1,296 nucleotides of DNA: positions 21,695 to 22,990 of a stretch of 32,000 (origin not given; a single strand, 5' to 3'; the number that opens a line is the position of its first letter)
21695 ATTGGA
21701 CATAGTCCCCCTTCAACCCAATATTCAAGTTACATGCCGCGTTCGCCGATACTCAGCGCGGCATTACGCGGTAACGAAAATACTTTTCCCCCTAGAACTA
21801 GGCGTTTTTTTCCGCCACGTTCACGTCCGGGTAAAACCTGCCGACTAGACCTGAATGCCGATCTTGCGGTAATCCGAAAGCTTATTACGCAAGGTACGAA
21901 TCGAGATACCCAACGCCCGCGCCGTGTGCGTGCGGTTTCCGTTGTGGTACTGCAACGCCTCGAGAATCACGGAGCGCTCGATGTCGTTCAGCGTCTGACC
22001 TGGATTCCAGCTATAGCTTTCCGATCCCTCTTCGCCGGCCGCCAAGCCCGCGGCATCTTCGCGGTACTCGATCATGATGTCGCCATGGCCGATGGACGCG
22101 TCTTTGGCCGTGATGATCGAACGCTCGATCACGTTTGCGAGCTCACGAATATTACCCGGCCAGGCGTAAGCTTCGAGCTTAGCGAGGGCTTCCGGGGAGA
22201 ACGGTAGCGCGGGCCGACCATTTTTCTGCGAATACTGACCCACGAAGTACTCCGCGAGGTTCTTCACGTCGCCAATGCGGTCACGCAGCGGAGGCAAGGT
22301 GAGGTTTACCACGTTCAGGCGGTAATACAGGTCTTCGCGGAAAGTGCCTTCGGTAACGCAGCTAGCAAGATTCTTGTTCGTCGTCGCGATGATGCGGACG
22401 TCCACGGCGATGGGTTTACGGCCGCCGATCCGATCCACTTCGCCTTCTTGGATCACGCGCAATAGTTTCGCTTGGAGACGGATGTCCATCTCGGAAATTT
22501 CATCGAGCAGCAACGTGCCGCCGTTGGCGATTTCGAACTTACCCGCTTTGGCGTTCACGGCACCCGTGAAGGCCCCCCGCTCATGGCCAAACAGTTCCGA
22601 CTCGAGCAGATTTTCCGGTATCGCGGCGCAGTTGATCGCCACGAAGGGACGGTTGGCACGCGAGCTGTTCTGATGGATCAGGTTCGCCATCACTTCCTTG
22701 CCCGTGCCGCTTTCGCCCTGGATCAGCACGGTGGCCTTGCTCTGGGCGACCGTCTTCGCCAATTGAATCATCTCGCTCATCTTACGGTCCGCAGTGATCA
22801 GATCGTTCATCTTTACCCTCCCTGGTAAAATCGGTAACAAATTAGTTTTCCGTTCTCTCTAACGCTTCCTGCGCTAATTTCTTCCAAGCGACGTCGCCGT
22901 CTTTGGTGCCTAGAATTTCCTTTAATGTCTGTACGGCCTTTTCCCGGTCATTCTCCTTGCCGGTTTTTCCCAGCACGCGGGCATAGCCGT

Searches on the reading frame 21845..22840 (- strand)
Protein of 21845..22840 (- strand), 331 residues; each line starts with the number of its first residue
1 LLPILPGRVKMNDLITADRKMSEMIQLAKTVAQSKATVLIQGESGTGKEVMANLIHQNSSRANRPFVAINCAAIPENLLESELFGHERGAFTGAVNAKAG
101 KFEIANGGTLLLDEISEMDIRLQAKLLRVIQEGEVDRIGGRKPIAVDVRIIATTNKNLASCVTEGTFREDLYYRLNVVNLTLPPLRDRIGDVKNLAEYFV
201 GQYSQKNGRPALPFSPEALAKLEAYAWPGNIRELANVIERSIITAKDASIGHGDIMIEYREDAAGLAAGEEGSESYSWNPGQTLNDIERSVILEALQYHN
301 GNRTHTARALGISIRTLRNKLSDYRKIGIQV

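Call 6: search_protein_families(library=pfam, proteins=[window:21845-22840:-], max_evalue=0.001)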
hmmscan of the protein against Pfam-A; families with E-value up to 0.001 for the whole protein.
window:21845-22840:- (331 aa): 10 families
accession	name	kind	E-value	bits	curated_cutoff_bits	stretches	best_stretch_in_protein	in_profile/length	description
PF00158.32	Sigma54_activat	-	3.1e-74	248.7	20.2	1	14-180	1-167/168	Sigma-54 interaction domain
PF14532.12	Sigma54_activ_2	-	8.7e-24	84.8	25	1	19-185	5-138/138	Sigma-54 interaction domain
PF25601.1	AAA_lid_14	-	1.5e-20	73.2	27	1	186-263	1-78/87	AAA+ ATPase lid domain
PF02954.25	HTH_8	-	1.7e-14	53.7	22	1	284-324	2-42/42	Bacterial regulatory protein, Fis family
PF07728.20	AAA_5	-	7.8e-08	32.9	22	1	38-157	2-124/139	AAA domain (dynein-related subfamily)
PF07724.20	AAA_2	-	7.8e-06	26.5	27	1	35-160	3-129/166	AAA domain (Cdc48 subfamily)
PF18024.7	HTH_50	-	7.2e-05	22.8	27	1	284-324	8-47/50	Helix-turn-helix domain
PF00004.35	AAA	-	0.00021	22.2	21.2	1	38-156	1-110/131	ATPase family associated with various cellular activities (AAA)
PF07726.17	AAA_3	-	0.00054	20.3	27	1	38-156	2-112/131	ATPase family associated with various cellular activities (AAA)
PF01078.27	Mg_chelatase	-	0.00089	19.1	20.3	0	93-161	93-161/207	Magnesium chelatase, subunit ChlI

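Call 87: search_protein_families(library=ncbifam, proteins=[window:21845-22810:-], max_evalue=0.01)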
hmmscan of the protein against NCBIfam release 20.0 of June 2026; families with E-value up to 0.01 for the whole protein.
window:21845-22810:- (321 aa): 30 families (the best 25 are shown)
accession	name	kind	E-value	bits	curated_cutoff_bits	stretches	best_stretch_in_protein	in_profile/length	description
NF050807.1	TransRegFlbDCaul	equivalog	3.1e-134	448.2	750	1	2-321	118-445/454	sigma-54-dependent transcriptional regulator FlbD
NF008469.0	PRK11361.1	equivalog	1.8e-110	369.8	714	1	3-314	144-454/461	acetoacetate metabolism transcriptional regulator AtoC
TIGR01817.1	nifA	equivalog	1.9e-109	366.9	528.85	1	5-251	199-444/534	nif-specific transcriptional activator NifA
NF041552.1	TF_PrdR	equivalog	2.7e-108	362.8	795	1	4-314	269-576/577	sigma-54 dependent transcriptional regulator PrdR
TIGR02915.1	PEP_resp_reg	equivalog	7.1e-105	351.4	502.6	1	3-312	140-440/445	PEP-CTERM-box response regulator transcription factor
NF003451.0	PRK05022.1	equivalog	6.6e-101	338.5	476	1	3-307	191-501/512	nitric oxide reductase transcriptional regulator NorR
NF038308.1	RNA_repair_RtcR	equivalog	6.4e-96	322.3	650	1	4-315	182-517/530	RNA repair transcriptional activator RtcR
TIGR01818.1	ntrC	equivalog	9.3e-96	321.4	558.6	1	3-313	135-462/463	nitrogen regulation protein NR(I)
TIGR02329.1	propionate_PrpR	equivalog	2.3e-91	307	499.2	1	1-311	211-524/526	propionate catabolism operon regulatory protein PrpR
NF007689.0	PRK10365.1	equivalog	2.4e-87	293.6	760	1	7-312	144-440/441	sigma-54-dependent response regulator transcription factor ZraR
TIGR02974.1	phageshock_pspF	equivalog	6.6e-87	291.9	443.55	1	7-240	4-238/336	phage shock protein operon transcriptional activator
NF041946.1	LuxO_transreg_Vib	equivalog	1.1e-86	291.5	800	1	4-315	135-461/463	quorum-sensing sigma-54 dependent transcriptional regulator LuxO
NF049963.1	RespRegFlgRCampy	domain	3.6e-86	289.7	750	1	2-314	134-427/429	fla regulon two-component system response regulator FlgR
NF008085.0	PRK10820.1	equivalog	1.4e-84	284.6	576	1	3-314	205-510/520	transcriptional regulator TyrR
NF011695.0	PRK15115.1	equivalog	1.7e-83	280.8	763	1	2-302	135-424/445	two-component system response regulator GlrR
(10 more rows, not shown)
